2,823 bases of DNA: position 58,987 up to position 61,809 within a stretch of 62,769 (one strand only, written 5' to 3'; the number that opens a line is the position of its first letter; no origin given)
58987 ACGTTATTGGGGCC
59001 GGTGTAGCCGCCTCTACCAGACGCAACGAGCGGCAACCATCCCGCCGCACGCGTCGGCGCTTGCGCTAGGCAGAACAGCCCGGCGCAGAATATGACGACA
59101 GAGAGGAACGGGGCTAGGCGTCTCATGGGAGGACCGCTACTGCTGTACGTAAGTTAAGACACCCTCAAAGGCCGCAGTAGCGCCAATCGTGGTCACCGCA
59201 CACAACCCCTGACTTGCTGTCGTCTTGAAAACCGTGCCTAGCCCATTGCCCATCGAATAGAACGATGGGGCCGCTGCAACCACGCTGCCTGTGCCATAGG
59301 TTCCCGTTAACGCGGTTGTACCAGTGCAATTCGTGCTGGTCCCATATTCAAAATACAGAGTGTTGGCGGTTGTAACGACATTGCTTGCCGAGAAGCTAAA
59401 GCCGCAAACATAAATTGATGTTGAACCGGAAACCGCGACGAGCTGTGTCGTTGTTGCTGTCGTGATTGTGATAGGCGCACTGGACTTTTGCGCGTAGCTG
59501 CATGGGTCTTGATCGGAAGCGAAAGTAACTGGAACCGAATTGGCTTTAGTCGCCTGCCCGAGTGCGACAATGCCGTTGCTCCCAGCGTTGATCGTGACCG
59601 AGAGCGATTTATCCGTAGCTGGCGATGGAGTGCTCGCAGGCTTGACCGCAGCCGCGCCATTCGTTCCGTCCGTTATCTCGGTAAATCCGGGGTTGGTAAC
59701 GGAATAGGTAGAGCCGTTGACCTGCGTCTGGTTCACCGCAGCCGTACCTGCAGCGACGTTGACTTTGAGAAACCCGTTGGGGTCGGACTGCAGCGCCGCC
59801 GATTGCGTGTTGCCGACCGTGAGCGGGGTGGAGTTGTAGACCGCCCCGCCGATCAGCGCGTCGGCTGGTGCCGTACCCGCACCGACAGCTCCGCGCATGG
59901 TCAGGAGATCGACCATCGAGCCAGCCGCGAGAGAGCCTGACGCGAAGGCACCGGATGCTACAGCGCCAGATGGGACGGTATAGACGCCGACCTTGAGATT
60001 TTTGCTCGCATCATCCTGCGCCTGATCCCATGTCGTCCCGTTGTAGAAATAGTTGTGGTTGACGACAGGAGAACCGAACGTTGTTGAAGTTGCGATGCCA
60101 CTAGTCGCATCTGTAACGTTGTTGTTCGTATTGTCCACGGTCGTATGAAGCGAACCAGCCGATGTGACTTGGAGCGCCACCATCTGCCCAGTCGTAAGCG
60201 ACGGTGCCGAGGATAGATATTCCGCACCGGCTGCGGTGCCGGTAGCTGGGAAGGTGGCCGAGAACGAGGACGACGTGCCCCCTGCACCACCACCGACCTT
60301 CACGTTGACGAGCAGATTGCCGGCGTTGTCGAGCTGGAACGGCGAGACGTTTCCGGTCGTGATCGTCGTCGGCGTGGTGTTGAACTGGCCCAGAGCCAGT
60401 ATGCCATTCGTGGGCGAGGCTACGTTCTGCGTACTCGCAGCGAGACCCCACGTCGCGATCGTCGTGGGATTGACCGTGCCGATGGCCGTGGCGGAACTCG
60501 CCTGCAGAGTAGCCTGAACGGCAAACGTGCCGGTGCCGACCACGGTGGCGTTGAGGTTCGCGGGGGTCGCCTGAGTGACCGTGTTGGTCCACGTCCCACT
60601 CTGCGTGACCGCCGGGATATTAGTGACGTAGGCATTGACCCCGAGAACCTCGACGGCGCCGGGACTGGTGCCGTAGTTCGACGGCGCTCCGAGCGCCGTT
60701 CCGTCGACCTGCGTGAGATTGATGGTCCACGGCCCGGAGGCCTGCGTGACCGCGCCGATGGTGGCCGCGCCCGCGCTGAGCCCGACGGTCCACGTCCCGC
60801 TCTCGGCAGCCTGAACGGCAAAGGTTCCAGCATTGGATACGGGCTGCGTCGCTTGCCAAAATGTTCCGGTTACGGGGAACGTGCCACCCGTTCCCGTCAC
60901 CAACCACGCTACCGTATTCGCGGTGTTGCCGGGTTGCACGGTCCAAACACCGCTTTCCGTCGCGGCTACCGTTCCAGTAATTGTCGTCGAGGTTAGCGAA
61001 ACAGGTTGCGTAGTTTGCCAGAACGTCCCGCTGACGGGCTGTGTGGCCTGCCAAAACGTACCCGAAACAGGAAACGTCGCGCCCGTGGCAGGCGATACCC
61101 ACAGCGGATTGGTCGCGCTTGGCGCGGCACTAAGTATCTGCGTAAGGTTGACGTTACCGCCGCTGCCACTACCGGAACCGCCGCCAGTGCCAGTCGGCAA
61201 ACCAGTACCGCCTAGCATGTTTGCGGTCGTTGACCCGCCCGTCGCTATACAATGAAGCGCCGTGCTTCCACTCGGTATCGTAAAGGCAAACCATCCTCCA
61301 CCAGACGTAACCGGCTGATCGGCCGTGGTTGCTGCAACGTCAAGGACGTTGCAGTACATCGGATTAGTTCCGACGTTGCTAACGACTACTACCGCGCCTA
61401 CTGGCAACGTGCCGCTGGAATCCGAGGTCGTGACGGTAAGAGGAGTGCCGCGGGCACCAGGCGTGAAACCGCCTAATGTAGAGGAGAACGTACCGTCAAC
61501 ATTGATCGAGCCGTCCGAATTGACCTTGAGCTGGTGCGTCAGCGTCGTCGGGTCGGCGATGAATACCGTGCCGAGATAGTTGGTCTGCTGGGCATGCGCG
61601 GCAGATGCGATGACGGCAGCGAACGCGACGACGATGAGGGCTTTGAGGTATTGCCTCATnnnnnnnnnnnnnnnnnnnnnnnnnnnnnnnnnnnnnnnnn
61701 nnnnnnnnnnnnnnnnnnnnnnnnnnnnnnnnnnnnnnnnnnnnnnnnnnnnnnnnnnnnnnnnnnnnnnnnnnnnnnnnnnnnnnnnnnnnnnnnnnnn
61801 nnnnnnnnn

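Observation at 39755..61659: Five large fibre-like late proteins carry Sec signal peptides and paired cysteines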

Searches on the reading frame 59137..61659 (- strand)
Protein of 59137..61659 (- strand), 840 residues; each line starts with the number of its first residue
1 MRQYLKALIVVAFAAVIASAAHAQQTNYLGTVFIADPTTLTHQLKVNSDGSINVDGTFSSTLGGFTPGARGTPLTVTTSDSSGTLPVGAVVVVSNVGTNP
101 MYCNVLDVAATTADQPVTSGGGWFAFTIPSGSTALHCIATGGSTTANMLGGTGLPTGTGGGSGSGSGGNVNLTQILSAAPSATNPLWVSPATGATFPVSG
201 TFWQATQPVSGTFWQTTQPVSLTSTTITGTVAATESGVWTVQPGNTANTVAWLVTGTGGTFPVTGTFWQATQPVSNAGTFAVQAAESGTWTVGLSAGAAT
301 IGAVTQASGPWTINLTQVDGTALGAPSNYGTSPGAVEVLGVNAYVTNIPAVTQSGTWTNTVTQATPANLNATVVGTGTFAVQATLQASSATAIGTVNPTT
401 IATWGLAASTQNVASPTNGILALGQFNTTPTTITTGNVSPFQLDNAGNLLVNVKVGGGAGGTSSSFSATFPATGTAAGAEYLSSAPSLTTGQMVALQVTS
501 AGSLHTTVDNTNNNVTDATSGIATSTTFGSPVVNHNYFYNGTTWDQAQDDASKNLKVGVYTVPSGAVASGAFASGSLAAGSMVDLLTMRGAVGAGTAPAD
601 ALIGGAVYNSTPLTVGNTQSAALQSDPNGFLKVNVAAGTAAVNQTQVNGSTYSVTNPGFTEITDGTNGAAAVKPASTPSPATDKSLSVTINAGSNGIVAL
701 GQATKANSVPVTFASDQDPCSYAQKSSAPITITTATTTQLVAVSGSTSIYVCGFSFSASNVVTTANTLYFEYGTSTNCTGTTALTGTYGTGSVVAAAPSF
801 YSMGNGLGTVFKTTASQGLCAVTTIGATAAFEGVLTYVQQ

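Call 5: search_protein_families(library=pfam, proteins=[window:59137-61659:-], max_evalue=0.1)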
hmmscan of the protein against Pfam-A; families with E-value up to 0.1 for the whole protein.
window:59137-61659:- (840 aa): 0 families

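Call 6: search_protein_families(library=phrogs, proteins=[window:59137-61659:-], max_evalue=0.01)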
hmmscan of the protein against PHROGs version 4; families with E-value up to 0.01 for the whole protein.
window:59137-61659:- (840 aa): 0 families

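Call 22: find_related_loci(query=window:59137-61659:-, collection=viral_contigs, flank=10000)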
Query window:59137-61659:- (840 aa) in viral_contigs; peptide patterns used: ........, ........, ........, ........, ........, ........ (x = any residue, [..] = any of these).
552 stretches matched a pattern; 355 encode a relative of the query (tblastn E <= 1e-3); the best 80 are kept; 79 distinct loci.
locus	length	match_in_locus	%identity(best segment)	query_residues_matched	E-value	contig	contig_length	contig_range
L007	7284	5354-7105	97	1-584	0e+0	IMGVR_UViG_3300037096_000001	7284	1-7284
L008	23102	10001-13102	75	351-840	2e-60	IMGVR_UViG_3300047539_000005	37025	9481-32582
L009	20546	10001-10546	60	659-840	3e-52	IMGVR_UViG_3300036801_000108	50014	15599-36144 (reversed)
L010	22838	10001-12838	39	195-634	2e-46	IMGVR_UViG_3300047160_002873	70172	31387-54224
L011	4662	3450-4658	40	45-343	3e-38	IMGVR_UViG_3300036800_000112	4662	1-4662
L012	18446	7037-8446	75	52-613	3e-35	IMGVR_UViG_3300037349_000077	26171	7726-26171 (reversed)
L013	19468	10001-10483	60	47-210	1e-34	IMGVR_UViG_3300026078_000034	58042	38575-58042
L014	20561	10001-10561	46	169-397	3e-33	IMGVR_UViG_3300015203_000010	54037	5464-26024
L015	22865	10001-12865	38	113-555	1e-32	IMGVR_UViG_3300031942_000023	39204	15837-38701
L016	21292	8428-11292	38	113-555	1e-32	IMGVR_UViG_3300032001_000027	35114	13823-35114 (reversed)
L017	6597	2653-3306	76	206-505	7e-29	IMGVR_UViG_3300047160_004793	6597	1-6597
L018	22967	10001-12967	42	294-749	1e-26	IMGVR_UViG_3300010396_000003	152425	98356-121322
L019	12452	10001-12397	44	230-452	1e-26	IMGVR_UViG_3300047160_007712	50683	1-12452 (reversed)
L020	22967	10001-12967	42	294-749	1e-26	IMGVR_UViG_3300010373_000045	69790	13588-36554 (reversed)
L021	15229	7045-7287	68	197-279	6e-26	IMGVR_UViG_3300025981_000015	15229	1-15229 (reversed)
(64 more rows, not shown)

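Call 39: search_dna_similar(query=window:59137-61659:-, collection=phages, mode=protein, max_rows=30)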
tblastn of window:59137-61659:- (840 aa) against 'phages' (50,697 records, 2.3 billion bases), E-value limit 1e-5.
No match.

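Call 106: search_protein_families(library=ncbifam, proteins=[window:59137-61659:-], max_evalue=0.01)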
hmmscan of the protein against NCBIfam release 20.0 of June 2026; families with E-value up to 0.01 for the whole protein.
window:59137-61659:- (840 aa): 0 families

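Call 109: search_solved_structures(query=window:59137-61659:-, max_evalue=0.1)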
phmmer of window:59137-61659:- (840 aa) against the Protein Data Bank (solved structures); distinct sequences matched with E-value up to 0.1: 0.
